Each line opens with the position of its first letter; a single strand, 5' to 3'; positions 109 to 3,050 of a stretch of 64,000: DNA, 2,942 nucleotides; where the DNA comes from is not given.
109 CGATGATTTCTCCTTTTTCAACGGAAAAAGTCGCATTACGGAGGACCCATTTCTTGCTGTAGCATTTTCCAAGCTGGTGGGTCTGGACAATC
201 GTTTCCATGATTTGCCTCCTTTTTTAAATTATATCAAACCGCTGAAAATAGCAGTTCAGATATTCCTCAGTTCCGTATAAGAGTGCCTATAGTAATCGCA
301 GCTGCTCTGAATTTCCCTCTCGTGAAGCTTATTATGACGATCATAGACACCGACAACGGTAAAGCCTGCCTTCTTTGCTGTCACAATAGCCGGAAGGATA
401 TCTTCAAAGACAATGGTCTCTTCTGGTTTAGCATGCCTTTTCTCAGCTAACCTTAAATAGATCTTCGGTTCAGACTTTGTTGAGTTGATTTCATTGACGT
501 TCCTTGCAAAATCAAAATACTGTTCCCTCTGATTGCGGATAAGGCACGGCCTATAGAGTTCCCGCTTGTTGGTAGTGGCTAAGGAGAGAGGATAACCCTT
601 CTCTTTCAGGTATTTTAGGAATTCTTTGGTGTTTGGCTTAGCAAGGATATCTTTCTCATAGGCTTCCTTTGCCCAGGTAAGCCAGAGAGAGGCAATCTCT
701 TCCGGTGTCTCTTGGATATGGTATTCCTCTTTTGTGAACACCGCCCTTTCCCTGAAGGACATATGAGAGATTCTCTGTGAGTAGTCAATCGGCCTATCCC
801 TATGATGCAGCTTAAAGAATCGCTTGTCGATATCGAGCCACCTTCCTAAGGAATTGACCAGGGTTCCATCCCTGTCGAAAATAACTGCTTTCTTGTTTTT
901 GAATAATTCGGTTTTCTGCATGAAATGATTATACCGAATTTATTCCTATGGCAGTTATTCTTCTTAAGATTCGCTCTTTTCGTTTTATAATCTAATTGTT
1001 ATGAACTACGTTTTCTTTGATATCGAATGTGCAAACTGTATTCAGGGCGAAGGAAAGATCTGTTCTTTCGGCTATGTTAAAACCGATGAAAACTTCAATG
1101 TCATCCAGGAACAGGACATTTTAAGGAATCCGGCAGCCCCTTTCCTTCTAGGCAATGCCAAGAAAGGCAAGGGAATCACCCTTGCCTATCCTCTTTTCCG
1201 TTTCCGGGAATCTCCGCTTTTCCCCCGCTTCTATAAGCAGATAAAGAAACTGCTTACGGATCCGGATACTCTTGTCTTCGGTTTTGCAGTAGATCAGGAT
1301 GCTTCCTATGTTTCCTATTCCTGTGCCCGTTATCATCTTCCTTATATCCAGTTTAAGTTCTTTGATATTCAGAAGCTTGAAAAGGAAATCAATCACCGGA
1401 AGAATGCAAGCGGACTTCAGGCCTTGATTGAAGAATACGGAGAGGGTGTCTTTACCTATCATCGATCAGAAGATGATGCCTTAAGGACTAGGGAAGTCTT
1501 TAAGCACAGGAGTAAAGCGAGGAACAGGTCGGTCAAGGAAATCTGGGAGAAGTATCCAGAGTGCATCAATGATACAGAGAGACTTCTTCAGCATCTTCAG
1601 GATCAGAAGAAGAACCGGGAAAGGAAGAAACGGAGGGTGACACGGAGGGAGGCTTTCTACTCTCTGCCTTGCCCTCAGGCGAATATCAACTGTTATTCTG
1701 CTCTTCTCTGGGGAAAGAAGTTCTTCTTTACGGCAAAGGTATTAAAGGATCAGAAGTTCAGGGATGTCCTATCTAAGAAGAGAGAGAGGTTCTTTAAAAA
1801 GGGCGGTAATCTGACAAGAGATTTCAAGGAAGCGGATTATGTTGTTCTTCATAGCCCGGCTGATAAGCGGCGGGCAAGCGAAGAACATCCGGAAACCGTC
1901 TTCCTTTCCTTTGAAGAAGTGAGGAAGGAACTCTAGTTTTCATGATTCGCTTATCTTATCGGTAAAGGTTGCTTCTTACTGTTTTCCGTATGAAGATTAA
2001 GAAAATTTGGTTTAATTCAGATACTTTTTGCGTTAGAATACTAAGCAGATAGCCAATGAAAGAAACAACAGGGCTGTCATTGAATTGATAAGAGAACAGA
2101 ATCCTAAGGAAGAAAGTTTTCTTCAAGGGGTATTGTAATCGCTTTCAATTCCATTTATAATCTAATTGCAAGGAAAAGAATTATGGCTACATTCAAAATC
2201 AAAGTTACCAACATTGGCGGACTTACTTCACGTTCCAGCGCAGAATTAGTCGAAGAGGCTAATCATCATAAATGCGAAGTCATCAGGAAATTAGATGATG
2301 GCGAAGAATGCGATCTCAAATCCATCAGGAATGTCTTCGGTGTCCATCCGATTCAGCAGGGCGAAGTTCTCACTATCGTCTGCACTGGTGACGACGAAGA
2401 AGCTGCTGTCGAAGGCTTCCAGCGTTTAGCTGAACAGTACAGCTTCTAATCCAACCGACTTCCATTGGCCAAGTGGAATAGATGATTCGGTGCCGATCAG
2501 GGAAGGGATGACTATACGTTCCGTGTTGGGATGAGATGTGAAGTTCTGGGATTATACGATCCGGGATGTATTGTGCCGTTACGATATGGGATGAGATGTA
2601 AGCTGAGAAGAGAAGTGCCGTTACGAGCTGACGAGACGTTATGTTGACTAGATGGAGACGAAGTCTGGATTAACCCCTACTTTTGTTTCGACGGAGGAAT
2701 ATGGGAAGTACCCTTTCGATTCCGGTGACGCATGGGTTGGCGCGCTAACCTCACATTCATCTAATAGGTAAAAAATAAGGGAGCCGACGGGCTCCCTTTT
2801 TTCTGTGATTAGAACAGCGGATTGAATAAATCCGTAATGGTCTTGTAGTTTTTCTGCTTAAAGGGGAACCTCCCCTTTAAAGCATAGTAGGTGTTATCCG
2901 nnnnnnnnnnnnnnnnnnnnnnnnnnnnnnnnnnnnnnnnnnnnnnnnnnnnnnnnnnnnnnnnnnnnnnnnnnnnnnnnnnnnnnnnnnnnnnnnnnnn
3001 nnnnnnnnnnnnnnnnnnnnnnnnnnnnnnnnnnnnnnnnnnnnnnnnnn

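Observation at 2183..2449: Crh-like HPr paralog that lacks the phosphorylatable His15 (replaced by Thr) but keeps the regulatory Ser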

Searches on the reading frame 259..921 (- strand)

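Call 28: search_protein_families(library=pfam, proteins=[window:259-921:-], max_evalue=0.001)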
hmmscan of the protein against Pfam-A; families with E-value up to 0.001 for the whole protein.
window:259-921:- (221 aa): 3 families
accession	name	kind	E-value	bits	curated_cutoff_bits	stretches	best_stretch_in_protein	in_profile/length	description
PF13419.12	HAD_2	-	2.3e-24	86.9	23.8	1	13-192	1-178/178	Haloacid dehalogenase-like hydrolase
PF00702.32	Hydrolase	-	2.4e-18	67.6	26.4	1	11-186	2-191/191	haloacid dehalogenase-like hydrolase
PF12710.13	HAD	-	0.0001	23.2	27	1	13-127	1-119/189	haloacid dehalogenase-like hydrolase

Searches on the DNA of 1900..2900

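Call 64: search_rna_families(source=window, start=1900, end=2900, threshold=evalue, max_evalue=1)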
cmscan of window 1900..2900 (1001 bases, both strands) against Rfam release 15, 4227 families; matches with E-value up to 1: 3.
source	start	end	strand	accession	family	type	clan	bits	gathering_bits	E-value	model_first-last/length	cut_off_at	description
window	2142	2172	-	RF01319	CRISPR-DR6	Gene; CRISPR;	-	20.2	39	0.27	1-30/30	no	CRISPR RNA direct repeat element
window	2589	2653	+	RF00277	SNORD49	Gene; snRNA; snoRNA; CD-box;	CL00062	16.2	37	0.45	1-71/71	no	Small nucleolar RNA SNORD49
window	2748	2796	-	RF01833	astro_FSE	Cis-reg; frameshift_element;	-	16.1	70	0.3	1-55/55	no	ribosomal frameshift site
